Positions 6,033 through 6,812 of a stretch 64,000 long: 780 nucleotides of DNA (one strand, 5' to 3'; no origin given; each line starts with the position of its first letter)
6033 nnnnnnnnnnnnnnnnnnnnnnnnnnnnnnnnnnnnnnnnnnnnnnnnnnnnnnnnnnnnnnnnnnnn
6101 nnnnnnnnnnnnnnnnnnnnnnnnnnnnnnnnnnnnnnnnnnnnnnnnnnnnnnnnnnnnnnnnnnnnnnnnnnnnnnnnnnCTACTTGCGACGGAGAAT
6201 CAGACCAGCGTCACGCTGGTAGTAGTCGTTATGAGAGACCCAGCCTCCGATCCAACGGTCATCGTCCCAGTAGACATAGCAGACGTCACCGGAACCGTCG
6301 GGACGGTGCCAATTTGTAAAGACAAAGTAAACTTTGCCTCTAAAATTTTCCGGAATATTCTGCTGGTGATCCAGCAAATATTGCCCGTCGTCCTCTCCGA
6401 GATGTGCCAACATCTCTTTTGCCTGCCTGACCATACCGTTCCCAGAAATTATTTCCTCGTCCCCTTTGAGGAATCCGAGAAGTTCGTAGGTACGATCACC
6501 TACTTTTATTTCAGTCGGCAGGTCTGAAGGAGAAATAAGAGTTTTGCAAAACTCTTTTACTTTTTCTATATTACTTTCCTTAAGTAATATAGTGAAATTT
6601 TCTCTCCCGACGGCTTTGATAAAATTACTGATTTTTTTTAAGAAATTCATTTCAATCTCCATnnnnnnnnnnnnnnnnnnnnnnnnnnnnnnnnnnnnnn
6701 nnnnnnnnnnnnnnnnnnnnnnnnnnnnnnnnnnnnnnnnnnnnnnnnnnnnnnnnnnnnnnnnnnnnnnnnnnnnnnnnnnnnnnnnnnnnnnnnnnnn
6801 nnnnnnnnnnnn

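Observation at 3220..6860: Accessory island between dnaE and pheT: three divergent paralogs, each in its own promoter-hairpin-terminator cassette, with an IS200-type element interleaved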

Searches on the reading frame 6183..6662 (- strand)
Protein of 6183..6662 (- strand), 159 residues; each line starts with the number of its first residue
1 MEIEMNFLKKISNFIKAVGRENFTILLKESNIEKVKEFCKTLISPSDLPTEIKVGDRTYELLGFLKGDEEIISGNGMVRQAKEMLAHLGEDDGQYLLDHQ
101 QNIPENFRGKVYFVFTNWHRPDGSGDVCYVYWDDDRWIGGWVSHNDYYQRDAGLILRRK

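Call 3: search_protein_families(library=pfam, proteins=[window:6183-6662:-], max_evalue=1)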
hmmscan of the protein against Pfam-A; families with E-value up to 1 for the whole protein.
window:6183-6662:- (159 aa): 0 families

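Call 10: find_homologous_proteins(query=window:6183-6650:-)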
Query window:6183-6650:- (155 aa): 20 proteins with E <= 0.001 among 39 candidates.
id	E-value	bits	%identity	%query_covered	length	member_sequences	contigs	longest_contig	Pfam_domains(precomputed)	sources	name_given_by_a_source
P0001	4.4e-103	360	100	100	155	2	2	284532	-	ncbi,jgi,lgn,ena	-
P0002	5.0e-60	220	63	100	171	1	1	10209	-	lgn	-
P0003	1.8e-50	189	57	100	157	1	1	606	-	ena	-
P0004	6.7e-46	174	55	100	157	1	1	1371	-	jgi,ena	-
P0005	2.5e-43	166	52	100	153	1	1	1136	-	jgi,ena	-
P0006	3.6e-43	165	52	97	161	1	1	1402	-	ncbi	-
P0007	1.2e-40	157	52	100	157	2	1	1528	-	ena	-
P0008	2.0e-40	156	50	100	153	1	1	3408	-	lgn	-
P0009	9.1e-40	154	51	86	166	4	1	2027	-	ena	-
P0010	2.7e-39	153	52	100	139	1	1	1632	-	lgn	-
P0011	6.3e-38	148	49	100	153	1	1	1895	-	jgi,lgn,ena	-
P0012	1.4e-35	140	48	98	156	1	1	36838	-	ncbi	-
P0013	1.7e-35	140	60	74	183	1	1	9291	-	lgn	-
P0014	2.0e-35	140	48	88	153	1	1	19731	-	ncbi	-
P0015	7.3e-35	138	59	76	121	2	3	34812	-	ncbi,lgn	-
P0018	2.6e-33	133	47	100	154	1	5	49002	-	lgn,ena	-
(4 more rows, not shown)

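Call 14: search_solved_structures(query=A1, max_evalue=10)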
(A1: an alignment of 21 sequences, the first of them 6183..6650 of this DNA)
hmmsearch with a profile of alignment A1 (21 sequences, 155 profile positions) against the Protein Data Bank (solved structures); distinct sequences matched with E-value up to 10: 2.
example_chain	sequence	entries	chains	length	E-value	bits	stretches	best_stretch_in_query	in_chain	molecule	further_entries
2hqo_A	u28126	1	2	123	0.54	13.4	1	67-130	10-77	Putative TRANSCRIPTIONAL REGULATOR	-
2pln_A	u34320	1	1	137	0.67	13.1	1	66-130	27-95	Response regulator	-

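Call 15: find_encoding_contigs(protein=P0001, flank=10000, max_places=4)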
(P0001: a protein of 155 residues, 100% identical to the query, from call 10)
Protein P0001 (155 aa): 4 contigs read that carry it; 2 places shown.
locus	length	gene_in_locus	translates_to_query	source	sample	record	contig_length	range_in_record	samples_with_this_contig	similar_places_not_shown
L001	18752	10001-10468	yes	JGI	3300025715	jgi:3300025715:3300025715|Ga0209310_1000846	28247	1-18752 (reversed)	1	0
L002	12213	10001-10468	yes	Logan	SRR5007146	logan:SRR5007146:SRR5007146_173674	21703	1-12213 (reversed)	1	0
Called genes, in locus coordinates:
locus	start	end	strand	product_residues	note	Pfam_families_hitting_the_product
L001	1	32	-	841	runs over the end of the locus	PF02861:Clp_N, PF13191:AAA_16 (weak), PF23569:NBD_SMAX1 (weak), PF00004:AAA, PF17871:AAA_lid_9, PF07724:AAA_2, PF00004:AAA, PF10431:ClpB_D2-small, +4 more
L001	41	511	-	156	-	PF00293:NUDIX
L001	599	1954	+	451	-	PF02878:PGM_PMM_I, PF02879:PGM_PMM_II, PF02880:PGM_PMM_III, PF00408:PGM_PMM_IV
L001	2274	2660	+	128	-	-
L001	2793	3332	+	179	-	-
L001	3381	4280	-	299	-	PF01435:Peptidase_M48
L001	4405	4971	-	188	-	PF04011:LemA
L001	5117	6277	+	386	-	PF02163:Peptidase_M50, PF13180:PDZ_2 (weak), PF17820:PDZ_6 (weak)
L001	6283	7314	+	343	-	PF02912:Phe_tRNA-synt_N, PF01409:tRNA-synt_2d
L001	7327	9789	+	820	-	PF01588:tRNA_bind, PF03483:B3_4, PF03484:B5, PF17759:tRNA_synthFbeta, PF03147:FDX-ACB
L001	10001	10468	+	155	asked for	-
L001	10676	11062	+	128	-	-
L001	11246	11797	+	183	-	-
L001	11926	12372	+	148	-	PF01797:Y1_Tnp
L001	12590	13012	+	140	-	-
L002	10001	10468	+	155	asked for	-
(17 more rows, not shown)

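Call 16: search_protein_families(library=ncbifam, proteins=[window:6183-6650:-], max_evalue=1)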
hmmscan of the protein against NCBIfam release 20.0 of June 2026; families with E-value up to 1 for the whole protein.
window:6183-6650:- (155 aa): 0 families

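Call 17: search_protein_families(library=padloc, proteins=[window:6183-6650:-], max_evalue=1)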
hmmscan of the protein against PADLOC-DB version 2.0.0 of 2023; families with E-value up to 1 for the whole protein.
window:6183-6650:- (155 aa): 0 families

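Call 19: predict_structure(alignment_id=A1)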
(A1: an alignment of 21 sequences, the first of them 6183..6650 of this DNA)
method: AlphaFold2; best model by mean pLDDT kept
length: 155 residues; sequences in the alignment: 21
mean_pLDDT: 88.9   pTM: 0.73
mean pLDDT of the five models: 88.9, 87.9, 87.6, 87.0, 85.6
residues with pLDDT >= 90: 87; 70-90: 63; 50-70: 5; < 50: 0
segments of 3 or more residues with pLDDT < 50: none
pLDDT, mean of each block of 10 residues (from residue 1): 87 92 92 77 84 94 87 89 94 96 89 91 93 90 77 92
secondary structure, 60 per line:
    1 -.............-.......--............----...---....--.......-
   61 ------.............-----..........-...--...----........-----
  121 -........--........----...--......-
elements in order: H2-14 H16-22 H25-36 E47-50 E53-59 E67-69 H70-79 H86-94 E108-115 E122-129 E132-139 E144-146 E149-154

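Call 23: search_protein_representatives(alignment_id=A1)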
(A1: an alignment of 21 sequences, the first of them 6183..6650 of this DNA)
Query: 21 sequences, 155 profile positions. Proteins with E-value up to 0.001 (for the whole library): 1339; up to 1e-10: 633; up to 1e-30: 122. The best 150 are listed.
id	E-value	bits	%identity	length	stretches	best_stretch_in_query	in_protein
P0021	3.1e-159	540.4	-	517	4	1-155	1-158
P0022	3.3e-96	335.7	-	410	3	4-155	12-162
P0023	1.0e-91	321.1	-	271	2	1-155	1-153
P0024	1.3e-82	291.6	-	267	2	4-155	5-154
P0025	3.7e-74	264.1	-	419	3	40-155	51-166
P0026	6.5e-73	260.0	-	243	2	42-155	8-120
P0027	7.6e-72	256.5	-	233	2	44-155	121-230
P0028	1.6e-70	252.3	-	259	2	1-155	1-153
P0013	1.4e-55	203.7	-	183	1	10-155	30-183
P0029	9.5e-55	201.0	-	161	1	1-155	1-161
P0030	1.7e-52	193.7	-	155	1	1-155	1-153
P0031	1.7e-52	193.7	-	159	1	6-155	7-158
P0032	2.6e-52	193.1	-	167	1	5-155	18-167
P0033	3.1e-52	192.8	-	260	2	42-154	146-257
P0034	2.3e-50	186.8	-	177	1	34-155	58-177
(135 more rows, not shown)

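Call 27: find_encoding_contigs(protein=P0018, flank=8000, max_places=3)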
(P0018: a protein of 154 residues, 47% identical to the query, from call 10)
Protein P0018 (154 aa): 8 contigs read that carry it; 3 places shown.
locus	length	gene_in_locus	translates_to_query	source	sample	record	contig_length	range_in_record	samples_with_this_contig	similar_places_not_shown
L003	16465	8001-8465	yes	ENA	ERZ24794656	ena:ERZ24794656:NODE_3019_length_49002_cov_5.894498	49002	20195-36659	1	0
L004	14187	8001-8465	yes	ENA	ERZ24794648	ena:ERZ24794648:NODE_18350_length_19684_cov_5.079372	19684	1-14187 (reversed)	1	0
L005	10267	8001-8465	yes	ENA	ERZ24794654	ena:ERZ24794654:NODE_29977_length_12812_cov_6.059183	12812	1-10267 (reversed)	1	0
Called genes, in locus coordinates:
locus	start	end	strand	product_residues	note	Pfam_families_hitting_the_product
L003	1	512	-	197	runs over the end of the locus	PF00657:Lipase_GDSL, PF04311:DUF459 (weak), PF13472:Lipase_GDSL_2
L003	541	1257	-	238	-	PF05050:Methyltransf_21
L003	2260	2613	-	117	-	PF02675:AdoMet_dc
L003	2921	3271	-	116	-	-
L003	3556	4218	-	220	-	PF01209:Ubie_methyltran, PF03848:TehB, PF05724:TPMT (weak), PF13489:Methyltransf_23, PF13847:Methyltransf_31, PF08241:Methyltransf_11, PF08242:Methyltransf_12, PF13649:Methyltransf_25, +3 more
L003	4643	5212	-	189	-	-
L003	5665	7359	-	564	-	-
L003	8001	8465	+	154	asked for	-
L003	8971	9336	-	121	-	-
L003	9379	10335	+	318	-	PF00078:RVT_1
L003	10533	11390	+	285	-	PF13495:Phage_int_SAM_4, PF00589:Phage_integrase, PF22823:MrpR_C_cat (weak)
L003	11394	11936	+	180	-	PF02661:Fic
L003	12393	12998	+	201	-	PF03567:Sulfotransfer_2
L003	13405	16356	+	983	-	PF01807:Zn_ribbon_DnaG, PF01079:Hint (weak), PF13403:Hint_2 (weak), PF08275:DNAG_N, PF01751:Toprim, PF13155:Toprim_2, PF13662:Toprim_4, PF10410:DnaB_bind, +4 more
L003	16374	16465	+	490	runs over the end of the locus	PF03979:Sigma70_r1_1, PF00140:Sigma70_r1_2, PF04542:Sigma70_r2, PF04539:Sigma70_r3, PF04545:Sigma70_r4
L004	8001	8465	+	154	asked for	-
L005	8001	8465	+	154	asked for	-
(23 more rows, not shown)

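Call 28: find_encoding_contigs(protein=P0012, flank=8000, max_places=3)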
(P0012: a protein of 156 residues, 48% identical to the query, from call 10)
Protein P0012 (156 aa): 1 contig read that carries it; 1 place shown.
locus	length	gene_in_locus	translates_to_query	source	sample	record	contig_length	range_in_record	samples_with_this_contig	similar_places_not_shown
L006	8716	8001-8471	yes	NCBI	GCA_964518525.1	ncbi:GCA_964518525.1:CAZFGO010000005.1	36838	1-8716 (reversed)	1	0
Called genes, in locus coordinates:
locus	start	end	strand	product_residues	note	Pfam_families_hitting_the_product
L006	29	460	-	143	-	-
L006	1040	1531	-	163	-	-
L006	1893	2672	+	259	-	PF00142:Fer4_NifH (weak), PF01656:CbiA, PF02374:ArsA_ATPase (weak), PF06564:CBP_BcsQ, PF09140:MipZ, PF10609:ParA (weak), PF13614:AAA_31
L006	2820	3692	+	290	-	PF02195:ParB_N, PF17762:HTH_ParB, PF23552:ParB_C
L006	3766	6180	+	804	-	PF13424:TPR_12 (faint), PF07719:TPR_2 (faint), PF00515:TPR_1 (faint), PF13181:TPR_8 (faint), PF13414:TPR_11 (faint), PF13428:TPR_14 (faint), PF13432:TPR_16 (weak), PF14559:TPR_19, +3 more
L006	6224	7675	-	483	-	PF13328:HD_4, PF01966:HD, PF04607:RelA_SpoT, PF02824:TGS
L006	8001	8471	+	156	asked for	-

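Call 29: find_encoding_contigs(protein=P0015, flank=8000, max_places=3)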
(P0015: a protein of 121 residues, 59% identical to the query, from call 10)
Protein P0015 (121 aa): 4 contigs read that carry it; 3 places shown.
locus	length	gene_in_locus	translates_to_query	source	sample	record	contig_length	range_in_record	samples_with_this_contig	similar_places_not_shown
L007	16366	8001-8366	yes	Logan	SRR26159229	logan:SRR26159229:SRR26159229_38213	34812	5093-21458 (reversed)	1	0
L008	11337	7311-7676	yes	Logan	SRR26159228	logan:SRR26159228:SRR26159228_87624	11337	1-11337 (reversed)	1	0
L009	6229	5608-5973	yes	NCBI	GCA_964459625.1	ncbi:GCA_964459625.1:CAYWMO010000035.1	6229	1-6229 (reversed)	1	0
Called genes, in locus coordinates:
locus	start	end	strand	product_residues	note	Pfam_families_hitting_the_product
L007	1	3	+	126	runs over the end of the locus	-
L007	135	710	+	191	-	-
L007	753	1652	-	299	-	PF01435:Peptidase_M48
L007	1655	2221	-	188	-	PF04011:LemA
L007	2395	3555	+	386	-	PF02163:Peptidase_M50, PF17820:PDZ_6 (faint)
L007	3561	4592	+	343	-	PF02912:Phe_tRNA-synt_N, PF01409:tRNA-synt_2d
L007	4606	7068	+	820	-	PF01588:tRNA_bind, PF03483:B3_4, PF03484:B5, PF17759:tRNA_synthFbeta, PF03147:FDX-ACB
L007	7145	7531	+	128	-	-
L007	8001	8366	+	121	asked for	-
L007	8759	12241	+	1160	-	PF02811:PHP, PF07733:DNA_pol3_alpha, PF17657:DNA_pol3_finger, PF14579:HHH_6, PF01336:tRNA_anti-codon (weak)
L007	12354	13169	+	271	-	PF01149:Fapy_DNA_glyco, PF05833:NFACT_N (weak), PF06831:H2TH, PF06827:zf-FPG_IleRS (weak)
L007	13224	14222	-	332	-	PF00814:TsaD, PF22521:HypF_C_2 (weak)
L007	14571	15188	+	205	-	-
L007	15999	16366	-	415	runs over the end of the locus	-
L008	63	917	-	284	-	PF01435:Peptidase_M48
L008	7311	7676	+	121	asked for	-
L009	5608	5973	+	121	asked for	-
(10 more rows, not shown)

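Call 43: find_encoding_contigs(protein=P0171, flank=3000, max_places=3)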
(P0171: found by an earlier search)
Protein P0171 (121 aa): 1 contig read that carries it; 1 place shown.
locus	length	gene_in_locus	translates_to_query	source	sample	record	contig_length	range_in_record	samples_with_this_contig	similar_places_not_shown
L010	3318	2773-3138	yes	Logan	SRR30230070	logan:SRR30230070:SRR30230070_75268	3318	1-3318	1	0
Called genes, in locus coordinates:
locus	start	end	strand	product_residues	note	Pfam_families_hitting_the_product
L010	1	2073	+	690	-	?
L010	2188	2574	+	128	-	-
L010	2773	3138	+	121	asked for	-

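Call 44: find_related_loci(query=A1, collection=genome_contigs, flank=6000)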
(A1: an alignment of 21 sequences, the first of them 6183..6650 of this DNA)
Query A1 (155 aa) in genome_contigs; peptide patterns used: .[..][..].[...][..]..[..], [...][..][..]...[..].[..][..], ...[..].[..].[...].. (x = any residue, [..] = any of these).
348 stretches matched a pattern; 39 encode a relative of the query (tblastn E <= 1e-3); 37 distinct loci.
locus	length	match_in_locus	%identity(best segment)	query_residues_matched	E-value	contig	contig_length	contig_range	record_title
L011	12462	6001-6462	48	1-155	5e-46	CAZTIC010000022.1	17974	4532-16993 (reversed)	MAG TPA_asm: uncultured Gammaproteobacteria bacterium isolate SRP191223_co1_14 genome assembly, contig: NODE_3034_length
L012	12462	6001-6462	46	1-155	3e-41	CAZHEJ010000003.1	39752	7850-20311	MAG TPA_asm: uncultured Gammaproteobacteria bacterium isolate binchicken_co266_196 genome assembly, contig: NODE_1803_le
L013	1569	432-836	51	15-155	1e-41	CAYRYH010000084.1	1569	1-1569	MAG TPA_asm: uncultured Gammaproteobacteria bacterium isolate SRP192927_co2_716 genome assembly, contig: NODE_226077_len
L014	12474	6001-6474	47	1-155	1e-40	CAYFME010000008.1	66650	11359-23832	MAG TPA_asm: uncultured Gammaproteobacteria bacterium isolate ERP019367_co1_56 genome assembly, contig: NODE_511_length_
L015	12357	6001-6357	58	36-154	1e-40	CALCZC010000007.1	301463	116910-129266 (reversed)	MAG TPA_asm: uncultured bacterium isolate SRR3330206_bin.71_CONCOCT_v1.1_MAG genome assembly, contig: ERZ724085.27, whol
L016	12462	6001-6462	46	1-155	2e-40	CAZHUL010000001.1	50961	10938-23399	MAG TPA_asm: uncultured Gammaproteobacteria bacterium isolate SRP062349_co1_298 genome assembly, contig: NODE_63_length_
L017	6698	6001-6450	48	4-155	3e-40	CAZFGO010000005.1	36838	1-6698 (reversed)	MAG TPA_asm: uncultured Gammaproteobacteria bacterium isolate SRP093762_co1_14 genome assembly, contig: NODE_693_length_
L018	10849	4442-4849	48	1-137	2e-39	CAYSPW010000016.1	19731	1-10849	MAG TPA_asm: uncultured Gammaproteobacteria bacterium isolate SRP141376_co4_298 genome assembly, contig: NODE_4788_lengt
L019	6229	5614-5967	59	38-155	1e-38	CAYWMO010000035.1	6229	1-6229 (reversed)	MAG TPA_asm: uncultured Gammaproteobacteria bacterium isolate SRP220891_co4_455 genome assembly, contig: NODE_22931_leng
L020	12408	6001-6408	45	1-137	9e-39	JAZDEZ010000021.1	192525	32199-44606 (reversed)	MAG: Patescibacteria group bacterium isolate MEGAHIT-group-0.176 k141_14591774, whole genome shotgun sequence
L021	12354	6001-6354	53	39-154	1e-36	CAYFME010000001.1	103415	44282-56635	MAG TPA_asm: uncultured Gammaproteobacteria bacterium isolate ERP019367_co1_56 genome assembly, contig: NODE_262_length_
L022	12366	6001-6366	50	33-155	1e-35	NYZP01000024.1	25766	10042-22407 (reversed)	MAG: Parcubacteria group bacterium isolate ARS52 MHASMcontig_184818, whole genome shotgun sequence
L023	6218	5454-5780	52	29-137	2e-35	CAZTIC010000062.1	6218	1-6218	MAG TPA_asm: uncultured Gammaproteobacteria bacterium isolate SRP191223_co1_14 genome assembly, contig: NODE_17206_lengt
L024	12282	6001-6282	61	44-137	3e-34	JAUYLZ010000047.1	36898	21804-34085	MAG: bacterium isolate C24_metabat.bin.60 C24_k141_542784, whole genome shotgun sequence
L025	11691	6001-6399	45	4-137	9e-33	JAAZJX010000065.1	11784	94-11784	MAG: Candidatus Magasanikiibacteriota bacterium isolate AS22ysBPME_155 138251_AS22, whole genome shotgun sequence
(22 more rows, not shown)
